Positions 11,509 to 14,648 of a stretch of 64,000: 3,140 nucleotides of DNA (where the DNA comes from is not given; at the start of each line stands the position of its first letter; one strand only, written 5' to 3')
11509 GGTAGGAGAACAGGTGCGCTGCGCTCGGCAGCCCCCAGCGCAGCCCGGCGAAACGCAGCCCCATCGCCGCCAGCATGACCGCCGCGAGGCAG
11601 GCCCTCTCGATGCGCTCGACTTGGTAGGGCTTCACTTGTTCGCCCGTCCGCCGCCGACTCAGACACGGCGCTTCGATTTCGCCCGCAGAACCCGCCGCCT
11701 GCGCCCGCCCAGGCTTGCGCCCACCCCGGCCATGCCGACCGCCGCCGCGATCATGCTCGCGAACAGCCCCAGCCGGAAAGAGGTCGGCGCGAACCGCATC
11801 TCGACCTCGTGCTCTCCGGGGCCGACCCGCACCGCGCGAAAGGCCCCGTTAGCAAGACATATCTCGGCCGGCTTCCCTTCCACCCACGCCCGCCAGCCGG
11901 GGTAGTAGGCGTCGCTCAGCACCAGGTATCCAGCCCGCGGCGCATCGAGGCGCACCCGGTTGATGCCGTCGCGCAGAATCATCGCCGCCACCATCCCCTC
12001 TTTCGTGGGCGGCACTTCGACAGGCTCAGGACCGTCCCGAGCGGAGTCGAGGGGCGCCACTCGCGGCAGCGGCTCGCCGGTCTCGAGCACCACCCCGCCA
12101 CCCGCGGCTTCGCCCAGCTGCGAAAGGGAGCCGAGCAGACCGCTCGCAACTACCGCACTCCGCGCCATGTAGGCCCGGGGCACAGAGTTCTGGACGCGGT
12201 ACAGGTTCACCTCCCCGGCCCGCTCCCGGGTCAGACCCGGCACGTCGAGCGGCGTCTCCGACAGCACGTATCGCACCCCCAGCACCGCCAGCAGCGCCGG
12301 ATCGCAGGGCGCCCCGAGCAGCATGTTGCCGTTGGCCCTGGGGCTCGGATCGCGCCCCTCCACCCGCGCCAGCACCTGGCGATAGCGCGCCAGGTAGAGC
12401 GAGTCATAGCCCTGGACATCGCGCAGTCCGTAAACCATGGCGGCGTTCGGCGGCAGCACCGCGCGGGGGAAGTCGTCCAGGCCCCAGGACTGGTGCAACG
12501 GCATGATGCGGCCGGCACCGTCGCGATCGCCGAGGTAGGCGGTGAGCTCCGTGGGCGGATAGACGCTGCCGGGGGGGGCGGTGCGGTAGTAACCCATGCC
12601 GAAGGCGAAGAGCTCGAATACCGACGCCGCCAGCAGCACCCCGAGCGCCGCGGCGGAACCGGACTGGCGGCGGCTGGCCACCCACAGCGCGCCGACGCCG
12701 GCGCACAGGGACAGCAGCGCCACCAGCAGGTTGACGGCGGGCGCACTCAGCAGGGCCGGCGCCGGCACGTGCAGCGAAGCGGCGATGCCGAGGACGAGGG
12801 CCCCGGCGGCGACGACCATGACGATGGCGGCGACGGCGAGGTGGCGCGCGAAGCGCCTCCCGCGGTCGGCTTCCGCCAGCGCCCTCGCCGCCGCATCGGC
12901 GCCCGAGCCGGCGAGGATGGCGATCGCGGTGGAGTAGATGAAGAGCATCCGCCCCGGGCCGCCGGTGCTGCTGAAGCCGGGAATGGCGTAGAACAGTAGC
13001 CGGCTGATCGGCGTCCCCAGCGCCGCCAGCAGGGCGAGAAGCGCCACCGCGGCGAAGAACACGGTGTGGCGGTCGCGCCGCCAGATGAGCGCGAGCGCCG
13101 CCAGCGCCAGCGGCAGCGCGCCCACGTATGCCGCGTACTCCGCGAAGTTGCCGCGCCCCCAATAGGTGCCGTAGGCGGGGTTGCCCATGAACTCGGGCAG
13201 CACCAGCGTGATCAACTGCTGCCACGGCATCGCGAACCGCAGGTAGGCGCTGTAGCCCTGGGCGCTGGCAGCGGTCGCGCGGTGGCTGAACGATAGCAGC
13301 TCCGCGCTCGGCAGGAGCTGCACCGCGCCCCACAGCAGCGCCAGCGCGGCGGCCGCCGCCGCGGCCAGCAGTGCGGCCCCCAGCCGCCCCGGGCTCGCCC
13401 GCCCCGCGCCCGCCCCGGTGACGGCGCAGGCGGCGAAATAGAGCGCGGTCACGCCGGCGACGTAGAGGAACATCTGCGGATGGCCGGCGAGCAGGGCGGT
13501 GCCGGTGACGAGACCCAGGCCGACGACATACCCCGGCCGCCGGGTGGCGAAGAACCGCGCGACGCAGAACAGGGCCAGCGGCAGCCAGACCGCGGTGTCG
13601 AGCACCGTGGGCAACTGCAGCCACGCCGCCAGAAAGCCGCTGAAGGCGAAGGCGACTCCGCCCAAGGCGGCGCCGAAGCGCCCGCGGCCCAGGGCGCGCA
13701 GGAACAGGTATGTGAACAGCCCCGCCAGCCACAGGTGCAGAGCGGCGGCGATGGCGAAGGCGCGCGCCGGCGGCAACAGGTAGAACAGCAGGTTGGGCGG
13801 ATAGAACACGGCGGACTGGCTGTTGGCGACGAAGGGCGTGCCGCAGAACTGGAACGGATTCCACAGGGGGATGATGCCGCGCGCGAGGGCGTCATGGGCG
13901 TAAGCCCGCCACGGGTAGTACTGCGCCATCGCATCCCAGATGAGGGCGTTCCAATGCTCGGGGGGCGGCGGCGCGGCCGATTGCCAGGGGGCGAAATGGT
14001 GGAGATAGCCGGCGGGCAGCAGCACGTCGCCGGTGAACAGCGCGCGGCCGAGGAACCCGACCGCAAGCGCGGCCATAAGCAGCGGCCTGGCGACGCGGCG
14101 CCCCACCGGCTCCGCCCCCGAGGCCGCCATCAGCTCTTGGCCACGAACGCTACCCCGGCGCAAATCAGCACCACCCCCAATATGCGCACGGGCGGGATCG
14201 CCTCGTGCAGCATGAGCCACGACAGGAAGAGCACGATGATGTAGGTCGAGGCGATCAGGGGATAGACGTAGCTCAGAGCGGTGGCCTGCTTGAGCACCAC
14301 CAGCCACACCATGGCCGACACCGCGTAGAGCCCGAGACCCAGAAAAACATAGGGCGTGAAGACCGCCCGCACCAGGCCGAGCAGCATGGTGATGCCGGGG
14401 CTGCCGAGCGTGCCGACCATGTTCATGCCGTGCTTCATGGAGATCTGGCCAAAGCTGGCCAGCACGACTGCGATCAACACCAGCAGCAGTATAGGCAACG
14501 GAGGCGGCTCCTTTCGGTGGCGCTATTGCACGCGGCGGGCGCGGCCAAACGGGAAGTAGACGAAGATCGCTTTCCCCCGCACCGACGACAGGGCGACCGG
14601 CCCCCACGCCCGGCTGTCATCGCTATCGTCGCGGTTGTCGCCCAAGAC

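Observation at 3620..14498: Eleven-kb envelope glycosylation island with four consecutive GT-C-like membrane proteins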

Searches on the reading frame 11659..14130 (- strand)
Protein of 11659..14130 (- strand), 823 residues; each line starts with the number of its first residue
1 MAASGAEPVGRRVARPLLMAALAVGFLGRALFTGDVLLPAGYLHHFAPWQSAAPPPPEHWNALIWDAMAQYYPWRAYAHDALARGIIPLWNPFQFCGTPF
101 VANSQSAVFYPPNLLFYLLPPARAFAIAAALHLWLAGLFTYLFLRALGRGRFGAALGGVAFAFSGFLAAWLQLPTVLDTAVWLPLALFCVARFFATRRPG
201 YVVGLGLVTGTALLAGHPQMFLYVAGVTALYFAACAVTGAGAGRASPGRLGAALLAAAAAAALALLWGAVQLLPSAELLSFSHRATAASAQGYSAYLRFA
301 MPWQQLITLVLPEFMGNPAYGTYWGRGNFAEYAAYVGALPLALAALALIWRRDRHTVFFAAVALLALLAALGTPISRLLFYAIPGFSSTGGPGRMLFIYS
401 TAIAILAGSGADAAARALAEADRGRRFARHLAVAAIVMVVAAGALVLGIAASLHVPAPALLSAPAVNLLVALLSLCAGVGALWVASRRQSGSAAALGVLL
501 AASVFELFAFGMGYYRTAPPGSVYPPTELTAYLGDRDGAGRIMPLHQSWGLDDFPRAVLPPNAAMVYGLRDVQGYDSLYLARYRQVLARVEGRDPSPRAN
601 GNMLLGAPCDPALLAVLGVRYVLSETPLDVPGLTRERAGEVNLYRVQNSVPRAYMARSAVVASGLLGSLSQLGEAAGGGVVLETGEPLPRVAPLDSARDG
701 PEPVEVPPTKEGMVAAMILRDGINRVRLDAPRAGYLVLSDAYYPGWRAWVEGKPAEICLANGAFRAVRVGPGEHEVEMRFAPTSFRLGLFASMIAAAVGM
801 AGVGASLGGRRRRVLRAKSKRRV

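Call 4: search_protein_families(library=pfam, proteins=[window:11659-14130:-], max_evalue=0.01)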
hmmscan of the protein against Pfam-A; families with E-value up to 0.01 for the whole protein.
window:11659-14130:- (823 aa): 2 families
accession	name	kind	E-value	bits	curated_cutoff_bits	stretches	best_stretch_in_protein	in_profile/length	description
PF09586.16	YfhO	-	2.9e-24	85.9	28.5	2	111-659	75-597/835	Bacterial membrane protein YfhO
PF24677.1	DUF7657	-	1.8e-05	24.1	26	1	105-349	94-336/401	Domain of unknown function (DUF7657)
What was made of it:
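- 11659..14130 (-): YfhO-family GT-C, 823 aa. Pfam YfhO 85.9 bits (cutoff 28.5) over aa 111-659 (call 4).
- On YfhO (PF09586) for 11659-14130: 85.9 bits against 28.5, covering aa 111-659 (call 4).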

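Call 5: search_protein_families(library=ncbifam, proteins=[window:11659-14130:-], max_evalue=0.01)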
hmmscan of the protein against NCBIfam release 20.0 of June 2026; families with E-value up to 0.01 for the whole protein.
window:11659-14130:- (823 aa): 2 families
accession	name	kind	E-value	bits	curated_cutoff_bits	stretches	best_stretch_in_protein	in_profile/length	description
NF047589.1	GlcsyltransPgfM1Strep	equivalog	8.4e-07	27.4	1400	1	739-797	887-945/955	glycosyltransferase PgfM1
NF047590.1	GlcsyltransPgfM2Strep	equivalog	8.8e-07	27.5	1500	1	734-795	808-869/884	glycosyltransferase PgfM2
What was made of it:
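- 11659..14130 (-): The C-terminus gives weak hits to PgfM1/PgfM2 (call 5).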

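Call 29: search_solved_structures(query=window:11659-14130:-, max_evalue=1)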
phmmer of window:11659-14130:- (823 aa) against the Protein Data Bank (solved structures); distinct sequences matched with E-value up to 1: 5.
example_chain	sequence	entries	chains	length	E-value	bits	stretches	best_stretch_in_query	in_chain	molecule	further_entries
9k1u_D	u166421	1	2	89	0.65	11.3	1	743-782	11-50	Serine/threonine protein kinase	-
9dlz_A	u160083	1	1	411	0.83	11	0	621-694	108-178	Actin-related protein 3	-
9dlx_A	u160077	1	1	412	0.83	11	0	621-694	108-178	Actin-related protein 3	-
7jpn_A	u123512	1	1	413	0.84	11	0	621-694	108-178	Actin-related protein 3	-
1k8k_A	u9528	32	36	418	0.85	10.9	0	621-694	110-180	ACTIN-LIKE PROTEIN 3 | Actin-related protein 3 | Actin-related protein 3, Arp3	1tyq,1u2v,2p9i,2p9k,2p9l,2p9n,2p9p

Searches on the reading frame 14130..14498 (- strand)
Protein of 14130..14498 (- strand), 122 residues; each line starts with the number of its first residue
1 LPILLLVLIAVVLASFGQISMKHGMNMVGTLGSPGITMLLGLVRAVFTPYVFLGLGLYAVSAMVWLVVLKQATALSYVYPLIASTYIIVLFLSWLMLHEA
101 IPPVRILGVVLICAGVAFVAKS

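Call 4: search_protein_families(library=pfam, proteins=[window:14130-14498:-], max_evalue=0.01)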
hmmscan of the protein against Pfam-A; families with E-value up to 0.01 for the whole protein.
window:14130-14498:- (122 aa): 2 families
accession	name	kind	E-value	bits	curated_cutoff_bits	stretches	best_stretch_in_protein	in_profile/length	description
PF00892.27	EamA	-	3.8e-05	24.4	28.2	1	3-119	3-133/135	EamA-like transporter family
PF06027.18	SLC35F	-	0.0025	17.8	21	1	50-120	74-144/299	Solute carrier family 35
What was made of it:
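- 14130..14498 (-): TM4: four-TM small DMT/SMR-like protein homologous to ArnE/ArnF, a candidate polyprenyl-phosphate-sugar flippase, 122 aa. Pfam EamA 24.4 bits, below 28.2 (call 4).
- On GtrA/GtcA flippase family (PF04138) for 14130-14498: Only EamA and SLC35F appear among the Pfam hits (call 4).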

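Call 5: search_protein_families(library=ncbifam, proteins=[window:14130-14498:-], max_evalue=0.01)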
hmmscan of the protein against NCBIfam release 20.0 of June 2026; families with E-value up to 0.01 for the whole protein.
window:14130-14498:- (122 aa): 3 families
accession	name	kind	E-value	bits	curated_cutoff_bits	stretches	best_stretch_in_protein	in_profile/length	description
NF002816.2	PRK02971.1-2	equivalog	3.3e-11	43.7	99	1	6-120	2-117/120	4-amino-4-deoxy-L-arabinose-phosphoundecaprenol flippase subunit ArnF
NF011625.2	PRK15051.1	equivalog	1.9e-05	24.8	92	1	51-119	38-107/111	4-amino-4-deoxy-L-arabinose-phosphoundecaprenol flippase subunit ArnE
TIGR03340.1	phn_DUF6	hypoth_equivalog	0.0013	18.5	288.15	1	57-121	68-135/281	phosphonate utilization associated putative membrane protein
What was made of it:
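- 14130..14498 (-): NCBIfam ArnF 43.7 bits, E 3.3e-11, full length but below the equivalog cutoff of 99; ArnE 24.8 bits (call 5).
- On ArnE/ArnF small DMT flippase for 14130-14498: ArnE scores 24.8 bits (call 5).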
